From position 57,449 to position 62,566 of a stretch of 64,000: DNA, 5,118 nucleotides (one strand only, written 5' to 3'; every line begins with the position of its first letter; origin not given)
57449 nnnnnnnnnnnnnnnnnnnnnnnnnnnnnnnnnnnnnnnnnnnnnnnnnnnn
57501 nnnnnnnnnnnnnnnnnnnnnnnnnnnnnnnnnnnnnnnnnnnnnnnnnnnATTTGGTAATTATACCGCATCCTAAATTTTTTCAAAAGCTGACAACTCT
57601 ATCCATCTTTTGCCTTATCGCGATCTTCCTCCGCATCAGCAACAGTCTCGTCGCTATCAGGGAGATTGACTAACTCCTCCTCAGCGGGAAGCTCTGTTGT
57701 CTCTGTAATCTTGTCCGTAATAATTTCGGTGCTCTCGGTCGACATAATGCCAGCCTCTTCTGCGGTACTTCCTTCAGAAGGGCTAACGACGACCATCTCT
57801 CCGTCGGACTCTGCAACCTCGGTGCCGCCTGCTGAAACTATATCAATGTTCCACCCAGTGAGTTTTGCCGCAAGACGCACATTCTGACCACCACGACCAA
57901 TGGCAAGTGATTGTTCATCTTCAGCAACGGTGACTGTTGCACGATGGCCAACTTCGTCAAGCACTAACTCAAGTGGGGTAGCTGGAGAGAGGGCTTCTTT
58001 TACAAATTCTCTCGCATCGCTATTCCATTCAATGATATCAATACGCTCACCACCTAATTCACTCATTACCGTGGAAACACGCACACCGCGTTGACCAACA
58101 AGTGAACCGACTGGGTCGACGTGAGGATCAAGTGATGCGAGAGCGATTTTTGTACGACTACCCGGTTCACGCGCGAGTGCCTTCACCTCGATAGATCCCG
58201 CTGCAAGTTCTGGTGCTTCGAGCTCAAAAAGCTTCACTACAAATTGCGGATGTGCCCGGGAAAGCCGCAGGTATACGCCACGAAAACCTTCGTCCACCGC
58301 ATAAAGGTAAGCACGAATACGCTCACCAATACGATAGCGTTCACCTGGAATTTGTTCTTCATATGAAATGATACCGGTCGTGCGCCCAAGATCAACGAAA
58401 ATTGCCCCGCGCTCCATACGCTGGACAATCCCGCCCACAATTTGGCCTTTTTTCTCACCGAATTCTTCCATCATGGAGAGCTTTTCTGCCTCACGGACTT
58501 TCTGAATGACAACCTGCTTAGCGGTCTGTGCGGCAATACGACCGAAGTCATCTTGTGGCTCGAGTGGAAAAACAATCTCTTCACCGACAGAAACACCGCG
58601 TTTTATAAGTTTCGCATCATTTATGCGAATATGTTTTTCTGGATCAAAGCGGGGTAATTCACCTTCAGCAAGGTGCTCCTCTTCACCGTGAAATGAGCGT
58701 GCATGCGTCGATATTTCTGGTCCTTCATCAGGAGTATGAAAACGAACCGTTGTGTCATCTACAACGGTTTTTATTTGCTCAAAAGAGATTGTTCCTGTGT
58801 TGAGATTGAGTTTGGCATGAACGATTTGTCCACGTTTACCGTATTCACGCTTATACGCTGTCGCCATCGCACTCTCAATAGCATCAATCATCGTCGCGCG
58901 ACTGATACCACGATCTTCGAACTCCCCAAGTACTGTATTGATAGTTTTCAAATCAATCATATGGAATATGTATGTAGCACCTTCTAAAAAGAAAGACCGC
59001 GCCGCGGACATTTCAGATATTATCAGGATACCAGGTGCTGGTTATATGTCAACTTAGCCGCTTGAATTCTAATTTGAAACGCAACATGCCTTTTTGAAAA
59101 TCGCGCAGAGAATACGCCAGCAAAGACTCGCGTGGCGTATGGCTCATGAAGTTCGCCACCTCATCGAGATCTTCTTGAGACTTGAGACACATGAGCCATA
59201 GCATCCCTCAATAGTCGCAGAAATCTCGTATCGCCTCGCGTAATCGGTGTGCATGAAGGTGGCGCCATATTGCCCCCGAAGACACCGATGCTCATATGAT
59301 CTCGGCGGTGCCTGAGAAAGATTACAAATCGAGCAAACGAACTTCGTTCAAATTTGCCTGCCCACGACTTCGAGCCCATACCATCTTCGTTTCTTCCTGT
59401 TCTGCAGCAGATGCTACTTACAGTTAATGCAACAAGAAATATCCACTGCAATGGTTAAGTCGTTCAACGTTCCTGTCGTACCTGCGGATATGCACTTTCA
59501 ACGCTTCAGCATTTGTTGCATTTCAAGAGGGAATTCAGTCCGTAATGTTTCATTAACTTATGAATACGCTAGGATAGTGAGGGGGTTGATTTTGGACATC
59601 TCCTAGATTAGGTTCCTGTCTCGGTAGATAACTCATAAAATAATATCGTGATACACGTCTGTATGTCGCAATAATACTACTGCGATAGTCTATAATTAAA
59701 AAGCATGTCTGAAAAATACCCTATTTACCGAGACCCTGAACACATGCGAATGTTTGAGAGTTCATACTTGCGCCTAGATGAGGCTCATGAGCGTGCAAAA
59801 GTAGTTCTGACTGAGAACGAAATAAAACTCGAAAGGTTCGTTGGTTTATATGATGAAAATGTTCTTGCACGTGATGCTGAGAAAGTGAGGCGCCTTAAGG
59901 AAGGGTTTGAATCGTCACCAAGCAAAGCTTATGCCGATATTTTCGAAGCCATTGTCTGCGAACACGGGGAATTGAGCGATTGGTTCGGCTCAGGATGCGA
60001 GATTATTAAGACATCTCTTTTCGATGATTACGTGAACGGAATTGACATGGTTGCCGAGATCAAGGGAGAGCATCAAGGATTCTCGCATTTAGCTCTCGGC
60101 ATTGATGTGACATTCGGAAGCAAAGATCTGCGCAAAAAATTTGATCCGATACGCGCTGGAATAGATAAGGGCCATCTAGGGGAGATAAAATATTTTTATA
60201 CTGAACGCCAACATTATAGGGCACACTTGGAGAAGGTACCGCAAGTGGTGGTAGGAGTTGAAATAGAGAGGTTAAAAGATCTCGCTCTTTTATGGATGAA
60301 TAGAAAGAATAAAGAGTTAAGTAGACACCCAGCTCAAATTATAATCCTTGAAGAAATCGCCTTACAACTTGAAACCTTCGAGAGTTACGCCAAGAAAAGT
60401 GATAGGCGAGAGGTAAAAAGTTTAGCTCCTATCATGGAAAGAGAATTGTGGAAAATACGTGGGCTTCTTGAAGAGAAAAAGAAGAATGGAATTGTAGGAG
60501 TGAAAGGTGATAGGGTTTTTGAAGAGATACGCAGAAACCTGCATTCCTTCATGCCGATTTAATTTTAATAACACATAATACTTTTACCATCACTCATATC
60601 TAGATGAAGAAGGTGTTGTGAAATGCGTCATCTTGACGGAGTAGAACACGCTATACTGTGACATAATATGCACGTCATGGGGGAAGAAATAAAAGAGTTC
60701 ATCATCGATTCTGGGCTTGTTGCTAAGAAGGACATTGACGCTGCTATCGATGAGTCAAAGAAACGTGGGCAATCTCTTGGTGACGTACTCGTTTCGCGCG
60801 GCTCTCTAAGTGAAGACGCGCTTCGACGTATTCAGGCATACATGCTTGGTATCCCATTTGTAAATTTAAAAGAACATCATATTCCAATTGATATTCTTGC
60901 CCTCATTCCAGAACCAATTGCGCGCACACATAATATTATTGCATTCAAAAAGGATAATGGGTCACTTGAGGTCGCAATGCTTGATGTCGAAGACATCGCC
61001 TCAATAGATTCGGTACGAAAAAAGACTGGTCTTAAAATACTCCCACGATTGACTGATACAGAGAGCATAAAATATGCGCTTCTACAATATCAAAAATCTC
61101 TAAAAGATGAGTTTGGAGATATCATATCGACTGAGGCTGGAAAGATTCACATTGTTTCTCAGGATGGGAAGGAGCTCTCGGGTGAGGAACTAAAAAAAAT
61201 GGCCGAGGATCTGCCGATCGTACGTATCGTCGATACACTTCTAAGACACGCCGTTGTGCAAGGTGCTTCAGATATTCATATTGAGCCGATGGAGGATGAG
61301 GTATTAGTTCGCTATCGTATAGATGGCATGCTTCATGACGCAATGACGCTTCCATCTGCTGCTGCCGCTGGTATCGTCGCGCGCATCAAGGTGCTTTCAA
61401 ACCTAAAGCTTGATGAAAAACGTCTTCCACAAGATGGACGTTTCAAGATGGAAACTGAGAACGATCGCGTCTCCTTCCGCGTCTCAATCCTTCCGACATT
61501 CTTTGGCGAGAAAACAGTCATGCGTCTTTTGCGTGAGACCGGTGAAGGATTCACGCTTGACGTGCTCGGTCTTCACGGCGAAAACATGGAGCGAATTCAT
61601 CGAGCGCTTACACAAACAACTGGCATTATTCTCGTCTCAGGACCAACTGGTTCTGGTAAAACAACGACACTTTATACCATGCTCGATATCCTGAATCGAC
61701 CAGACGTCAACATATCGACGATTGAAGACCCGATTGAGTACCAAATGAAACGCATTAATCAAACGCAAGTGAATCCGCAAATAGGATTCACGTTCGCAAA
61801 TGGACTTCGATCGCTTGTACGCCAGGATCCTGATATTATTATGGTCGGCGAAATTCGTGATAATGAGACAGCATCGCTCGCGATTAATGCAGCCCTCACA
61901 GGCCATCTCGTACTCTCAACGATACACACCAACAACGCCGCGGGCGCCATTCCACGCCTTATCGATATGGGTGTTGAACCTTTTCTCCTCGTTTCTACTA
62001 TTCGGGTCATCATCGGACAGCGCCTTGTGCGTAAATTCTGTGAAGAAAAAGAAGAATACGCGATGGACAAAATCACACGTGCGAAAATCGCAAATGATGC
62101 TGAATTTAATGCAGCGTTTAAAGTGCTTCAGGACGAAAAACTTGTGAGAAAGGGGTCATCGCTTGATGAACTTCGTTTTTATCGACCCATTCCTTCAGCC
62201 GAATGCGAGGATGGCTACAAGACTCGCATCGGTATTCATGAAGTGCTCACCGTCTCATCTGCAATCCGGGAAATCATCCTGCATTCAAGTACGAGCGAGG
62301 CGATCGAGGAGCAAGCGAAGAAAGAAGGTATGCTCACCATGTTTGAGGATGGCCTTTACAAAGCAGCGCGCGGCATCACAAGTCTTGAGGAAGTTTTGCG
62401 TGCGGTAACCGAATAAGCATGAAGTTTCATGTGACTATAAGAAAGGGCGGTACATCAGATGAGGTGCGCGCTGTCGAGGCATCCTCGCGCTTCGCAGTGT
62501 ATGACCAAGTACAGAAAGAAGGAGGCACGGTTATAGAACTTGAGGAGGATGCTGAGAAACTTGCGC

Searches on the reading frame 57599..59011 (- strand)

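Call 52: search_protein_families(library=pfam, proteins=[window:57599-59011:-])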
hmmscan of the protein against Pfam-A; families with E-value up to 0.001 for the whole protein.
window:57599-59011:- (470 aa): 5 families
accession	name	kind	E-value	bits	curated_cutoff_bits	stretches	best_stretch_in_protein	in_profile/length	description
PF08529.16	NusA_N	-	4.9e-26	91.7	23.8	1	32-177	11-118/119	NusA N-terminal domain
PF13184.12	KH_5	-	1.7e-25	89.3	27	1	283-345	1-63/69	NusA-like KH domain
PF00575.29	S1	-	2e-08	34.9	22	1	187-244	3-67/74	S1 RNA binding domain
PF23095.1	KH_NusA_C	-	0.00089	19.7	34.2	0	359-391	2-34/59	Transcription termination/antitermination protein NusA, KH domain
PF00013.35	KH_1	-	0.00089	19.4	21.5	0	359-410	3-51/66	KH domain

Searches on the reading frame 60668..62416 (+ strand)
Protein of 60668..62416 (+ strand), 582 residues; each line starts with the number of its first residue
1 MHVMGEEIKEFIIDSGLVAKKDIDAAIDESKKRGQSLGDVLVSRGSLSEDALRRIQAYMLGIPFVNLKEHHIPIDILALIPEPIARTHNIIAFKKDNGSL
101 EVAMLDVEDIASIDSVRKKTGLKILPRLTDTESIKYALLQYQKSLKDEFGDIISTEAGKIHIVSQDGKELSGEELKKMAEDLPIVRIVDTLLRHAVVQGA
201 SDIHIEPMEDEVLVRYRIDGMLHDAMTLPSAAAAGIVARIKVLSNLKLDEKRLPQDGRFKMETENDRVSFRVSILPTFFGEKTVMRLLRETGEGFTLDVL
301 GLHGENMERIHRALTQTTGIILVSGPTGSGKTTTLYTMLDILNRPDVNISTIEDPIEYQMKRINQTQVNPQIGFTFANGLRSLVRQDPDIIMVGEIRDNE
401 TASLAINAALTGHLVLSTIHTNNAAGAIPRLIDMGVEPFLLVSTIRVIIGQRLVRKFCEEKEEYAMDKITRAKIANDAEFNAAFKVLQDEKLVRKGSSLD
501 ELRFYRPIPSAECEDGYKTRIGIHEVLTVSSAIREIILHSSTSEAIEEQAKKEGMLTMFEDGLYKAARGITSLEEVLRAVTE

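Call 52: search_protein_families(library=pfam, proteins=[window:60668-62416:+])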
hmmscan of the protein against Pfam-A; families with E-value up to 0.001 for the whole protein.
window:60668-62416:+ (582 aa): 4 families
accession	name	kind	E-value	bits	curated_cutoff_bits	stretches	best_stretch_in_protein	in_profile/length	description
PF00437.27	T2SSE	-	1.7e-126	422.2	24.9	1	179-578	3-370/370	Type II/IV secretion system protein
PF05157.20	MshEN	-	7.3e-14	52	23.1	1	60-144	1-86/90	MshEN domain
PF13191.12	AAA_16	-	0.00038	21.4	32.6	1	310-346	16-52/167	AAA ATPase domain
PF13401.12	AAA_22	-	0.00062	20.5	27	0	316-347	3-36/130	AAA domain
